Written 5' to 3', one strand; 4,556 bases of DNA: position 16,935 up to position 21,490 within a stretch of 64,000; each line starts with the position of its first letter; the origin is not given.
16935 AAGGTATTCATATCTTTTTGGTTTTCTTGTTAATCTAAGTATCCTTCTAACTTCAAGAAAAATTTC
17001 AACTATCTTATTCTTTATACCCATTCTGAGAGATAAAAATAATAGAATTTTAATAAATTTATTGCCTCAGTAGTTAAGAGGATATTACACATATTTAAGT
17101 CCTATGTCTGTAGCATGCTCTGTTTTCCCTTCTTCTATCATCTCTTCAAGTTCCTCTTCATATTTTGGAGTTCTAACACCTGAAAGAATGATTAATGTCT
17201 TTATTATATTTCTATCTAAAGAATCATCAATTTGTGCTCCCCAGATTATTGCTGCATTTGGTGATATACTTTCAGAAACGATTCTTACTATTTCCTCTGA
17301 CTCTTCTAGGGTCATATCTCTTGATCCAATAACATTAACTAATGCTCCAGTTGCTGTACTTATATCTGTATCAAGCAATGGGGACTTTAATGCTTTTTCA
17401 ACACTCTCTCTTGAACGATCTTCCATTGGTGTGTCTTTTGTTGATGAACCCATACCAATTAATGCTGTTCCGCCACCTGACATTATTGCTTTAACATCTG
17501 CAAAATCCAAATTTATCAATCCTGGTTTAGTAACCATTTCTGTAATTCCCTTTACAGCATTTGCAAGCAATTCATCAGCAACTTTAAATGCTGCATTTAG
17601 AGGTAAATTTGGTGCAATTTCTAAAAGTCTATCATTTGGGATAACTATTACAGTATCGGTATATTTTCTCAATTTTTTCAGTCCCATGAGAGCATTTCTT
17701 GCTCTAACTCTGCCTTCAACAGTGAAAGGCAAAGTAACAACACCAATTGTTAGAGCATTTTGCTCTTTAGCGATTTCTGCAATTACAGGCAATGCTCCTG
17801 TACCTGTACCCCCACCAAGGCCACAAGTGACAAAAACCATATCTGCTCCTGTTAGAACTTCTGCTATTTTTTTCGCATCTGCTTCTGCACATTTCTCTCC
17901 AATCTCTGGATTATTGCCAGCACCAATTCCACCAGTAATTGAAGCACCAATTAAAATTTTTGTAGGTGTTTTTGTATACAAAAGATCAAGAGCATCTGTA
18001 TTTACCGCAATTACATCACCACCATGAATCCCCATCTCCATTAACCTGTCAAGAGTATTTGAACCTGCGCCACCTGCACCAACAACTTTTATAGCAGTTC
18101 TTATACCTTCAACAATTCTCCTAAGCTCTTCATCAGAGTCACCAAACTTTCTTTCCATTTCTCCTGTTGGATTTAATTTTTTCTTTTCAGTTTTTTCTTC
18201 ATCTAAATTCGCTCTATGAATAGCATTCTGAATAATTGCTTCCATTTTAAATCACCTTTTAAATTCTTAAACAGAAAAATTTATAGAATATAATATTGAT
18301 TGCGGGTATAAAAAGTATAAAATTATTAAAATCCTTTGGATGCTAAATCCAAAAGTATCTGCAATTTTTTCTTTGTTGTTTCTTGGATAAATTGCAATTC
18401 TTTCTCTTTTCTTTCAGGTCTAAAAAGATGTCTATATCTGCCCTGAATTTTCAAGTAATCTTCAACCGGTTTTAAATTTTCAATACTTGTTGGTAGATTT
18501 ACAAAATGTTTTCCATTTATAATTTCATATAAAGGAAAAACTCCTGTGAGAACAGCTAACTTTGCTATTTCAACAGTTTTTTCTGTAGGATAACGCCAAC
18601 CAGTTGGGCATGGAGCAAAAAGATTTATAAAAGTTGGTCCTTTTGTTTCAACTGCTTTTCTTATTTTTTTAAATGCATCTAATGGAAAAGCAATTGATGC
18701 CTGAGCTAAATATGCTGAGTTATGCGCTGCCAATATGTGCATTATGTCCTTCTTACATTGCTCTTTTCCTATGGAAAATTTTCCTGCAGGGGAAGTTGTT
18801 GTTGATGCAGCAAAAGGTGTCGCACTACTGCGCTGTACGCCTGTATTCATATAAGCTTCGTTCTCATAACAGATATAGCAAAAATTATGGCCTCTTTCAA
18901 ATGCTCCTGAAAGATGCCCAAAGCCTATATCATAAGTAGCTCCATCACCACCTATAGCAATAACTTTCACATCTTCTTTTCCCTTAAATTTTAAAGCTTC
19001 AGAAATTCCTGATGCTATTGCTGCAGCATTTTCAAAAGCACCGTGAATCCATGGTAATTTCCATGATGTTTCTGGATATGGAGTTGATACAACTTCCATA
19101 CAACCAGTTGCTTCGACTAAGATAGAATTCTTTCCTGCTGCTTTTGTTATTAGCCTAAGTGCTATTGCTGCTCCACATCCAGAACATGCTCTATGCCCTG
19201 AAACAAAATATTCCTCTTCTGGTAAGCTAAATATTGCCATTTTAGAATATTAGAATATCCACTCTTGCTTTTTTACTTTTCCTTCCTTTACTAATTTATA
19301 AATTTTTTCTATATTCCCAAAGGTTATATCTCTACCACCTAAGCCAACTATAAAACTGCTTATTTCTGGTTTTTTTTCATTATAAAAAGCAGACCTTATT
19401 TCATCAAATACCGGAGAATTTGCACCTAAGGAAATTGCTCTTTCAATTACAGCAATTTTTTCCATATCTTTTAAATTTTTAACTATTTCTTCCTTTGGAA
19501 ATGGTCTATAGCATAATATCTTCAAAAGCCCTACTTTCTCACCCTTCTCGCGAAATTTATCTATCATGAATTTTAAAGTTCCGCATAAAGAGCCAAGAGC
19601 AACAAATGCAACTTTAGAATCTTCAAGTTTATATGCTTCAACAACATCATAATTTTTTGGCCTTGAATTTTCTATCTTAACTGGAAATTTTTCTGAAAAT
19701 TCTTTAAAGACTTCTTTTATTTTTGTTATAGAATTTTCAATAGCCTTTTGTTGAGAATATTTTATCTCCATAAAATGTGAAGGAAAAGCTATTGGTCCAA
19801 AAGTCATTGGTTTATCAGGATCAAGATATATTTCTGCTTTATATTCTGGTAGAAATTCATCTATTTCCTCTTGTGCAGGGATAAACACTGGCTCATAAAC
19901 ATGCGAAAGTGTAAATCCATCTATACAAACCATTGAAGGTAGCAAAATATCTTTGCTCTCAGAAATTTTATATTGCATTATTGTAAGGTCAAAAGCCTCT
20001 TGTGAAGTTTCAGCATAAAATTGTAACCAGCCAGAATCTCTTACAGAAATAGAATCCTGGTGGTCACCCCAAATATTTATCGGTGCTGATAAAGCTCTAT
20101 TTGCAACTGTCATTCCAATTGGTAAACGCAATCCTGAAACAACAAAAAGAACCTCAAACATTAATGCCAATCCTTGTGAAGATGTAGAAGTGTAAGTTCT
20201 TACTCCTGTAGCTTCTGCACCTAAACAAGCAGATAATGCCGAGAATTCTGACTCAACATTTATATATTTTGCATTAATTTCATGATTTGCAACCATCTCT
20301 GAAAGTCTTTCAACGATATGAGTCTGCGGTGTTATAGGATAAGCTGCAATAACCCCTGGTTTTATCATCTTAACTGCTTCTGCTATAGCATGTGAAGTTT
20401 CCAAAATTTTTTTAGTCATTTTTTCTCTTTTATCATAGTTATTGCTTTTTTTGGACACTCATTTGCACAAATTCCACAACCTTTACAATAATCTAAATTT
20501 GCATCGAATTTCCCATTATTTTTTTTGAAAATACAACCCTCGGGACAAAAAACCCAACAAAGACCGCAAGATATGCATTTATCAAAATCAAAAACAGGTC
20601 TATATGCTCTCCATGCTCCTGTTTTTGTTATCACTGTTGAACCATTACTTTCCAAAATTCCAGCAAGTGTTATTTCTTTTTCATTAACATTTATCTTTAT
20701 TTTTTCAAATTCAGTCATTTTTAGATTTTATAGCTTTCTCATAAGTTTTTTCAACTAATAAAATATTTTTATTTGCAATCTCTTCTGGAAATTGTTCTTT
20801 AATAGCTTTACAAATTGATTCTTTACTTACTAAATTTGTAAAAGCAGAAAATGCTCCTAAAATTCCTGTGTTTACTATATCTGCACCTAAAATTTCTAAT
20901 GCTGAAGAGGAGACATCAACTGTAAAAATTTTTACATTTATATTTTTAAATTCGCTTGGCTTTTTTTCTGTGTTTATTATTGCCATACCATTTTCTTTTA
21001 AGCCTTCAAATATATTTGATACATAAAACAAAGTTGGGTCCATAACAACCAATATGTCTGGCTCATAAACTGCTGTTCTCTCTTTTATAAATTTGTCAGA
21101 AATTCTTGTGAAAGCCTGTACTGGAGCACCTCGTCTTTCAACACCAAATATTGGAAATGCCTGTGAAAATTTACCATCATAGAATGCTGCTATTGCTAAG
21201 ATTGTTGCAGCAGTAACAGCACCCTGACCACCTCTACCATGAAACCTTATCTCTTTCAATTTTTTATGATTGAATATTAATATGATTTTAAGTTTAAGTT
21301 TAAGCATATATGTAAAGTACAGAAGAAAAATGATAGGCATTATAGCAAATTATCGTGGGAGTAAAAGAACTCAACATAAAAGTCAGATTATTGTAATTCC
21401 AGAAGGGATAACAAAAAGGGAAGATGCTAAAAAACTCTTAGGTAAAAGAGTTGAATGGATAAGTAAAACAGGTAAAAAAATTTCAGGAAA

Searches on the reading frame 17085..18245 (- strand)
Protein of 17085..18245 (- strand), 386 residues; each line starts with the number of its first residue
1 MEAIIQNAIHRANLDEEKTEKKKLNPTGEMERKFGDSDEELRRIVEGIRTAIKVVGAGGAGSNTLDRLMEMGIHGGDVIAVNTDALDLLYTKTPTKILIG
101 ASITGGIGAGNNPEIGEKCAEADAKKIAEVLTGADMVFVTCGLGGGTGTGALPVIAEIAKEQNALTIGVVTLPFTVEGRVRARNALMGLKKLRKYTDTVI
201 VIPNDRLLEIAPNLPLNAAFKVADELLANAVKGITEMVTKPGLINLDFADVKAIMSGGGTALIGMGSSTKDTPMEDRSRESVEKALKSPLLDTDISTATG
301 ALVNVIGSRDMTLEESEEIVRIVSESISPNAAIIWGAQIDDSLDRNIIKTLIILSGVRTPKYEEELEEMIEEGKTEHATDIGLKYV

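Call 37: search_protein_families(library=pfam, proteins=[window:17085-18245:-], max_evalue=0.00001)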
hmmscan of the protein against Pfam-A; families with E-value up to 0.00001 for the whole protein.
window:17085-18245:- (386 aa): 2 families
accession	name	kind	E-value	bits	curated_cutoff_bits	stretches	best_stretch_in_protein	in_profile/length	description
PF00091.31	Tubulin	-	1.6e-47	162.7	33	1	52-211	2-189/190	Tubulin/FtsZ family, GTPase domain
PF12327.13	FtsZ_C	-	3.4e-27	95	27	1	259-357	1-94/95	FtsZ family, C-terminal domain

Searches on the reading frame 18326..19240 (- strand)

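Call 37: search_protein_families(library=pfam, proteins=[window:18326-19240:-], max_evalue=0.00001)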
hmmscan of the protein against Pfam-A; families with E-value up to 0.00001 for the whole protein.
window:18326-19240:- (304 aa): 1 family
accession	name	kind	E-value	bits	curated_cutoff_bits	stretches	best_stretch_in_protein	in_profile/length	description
PF02775.26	TPP_enzyme_C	-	1e-19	71.3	21.9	1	45-206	2-150/151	Thiamine pyrophosphate enzyme, C-terminal TPP binding domain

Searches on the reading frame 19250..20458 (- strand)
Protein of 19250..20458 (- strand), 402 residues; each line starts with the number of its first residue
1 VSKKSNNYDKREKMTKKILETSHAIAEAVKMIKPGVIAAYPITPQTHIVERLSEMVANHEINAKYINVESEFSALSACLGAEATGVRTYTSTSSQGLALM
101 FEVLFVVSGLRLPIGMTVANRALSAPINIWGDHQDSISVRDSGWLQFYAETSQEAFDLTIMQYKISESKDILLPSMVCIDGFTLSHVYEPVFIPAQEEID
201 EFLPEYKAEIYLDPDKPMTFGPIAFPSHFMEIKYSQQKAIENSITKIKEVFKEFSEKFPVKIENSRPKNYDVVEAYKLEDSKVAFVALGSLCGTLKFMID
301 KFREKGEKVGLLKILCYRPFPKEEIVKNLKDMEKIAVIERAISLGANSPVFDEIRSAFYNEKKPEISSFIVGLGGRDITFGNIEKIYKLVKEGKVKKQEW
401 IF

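Call 37: search_protein_families(library=pfam, proteins=[window:19250-20458:-], max_evalue=0.00001)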
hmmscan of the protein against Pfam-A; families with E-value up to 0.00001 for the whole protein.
window:19250-20458:- (402 aa): 2 families
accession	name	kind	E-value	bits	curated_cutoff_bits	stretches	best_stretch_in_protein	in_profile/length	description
PF01855.24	POR_N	-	9.4e-70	235.4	27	1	28-251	2-230/231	Pyruvate flavodoxin/ferredoxin oxidoreductase, thiamine diP-bdg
PF17147.9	PFOR_II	-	2.6e-30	105.2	27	1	282-382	2-101/102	Pyruvate:ferredoxin oxidoreductase core domain II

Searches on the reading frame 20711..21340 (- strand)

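Call 53: search_protein_families(library=pfam, proteins=[window:20711-21340:-], max_evalue=0.00001)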
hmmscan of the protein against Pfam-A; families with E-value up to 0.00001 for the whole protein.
window:20711-21340:- (209 aa): 1 family
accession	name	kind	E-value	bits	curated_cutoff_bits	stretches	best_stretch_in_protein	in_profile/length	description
PF01558.24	POR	-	1.5e-39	136.3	27.4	1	37-201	1-173/173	Pyruvate ferredoxin/flavodoxin oxidoreductase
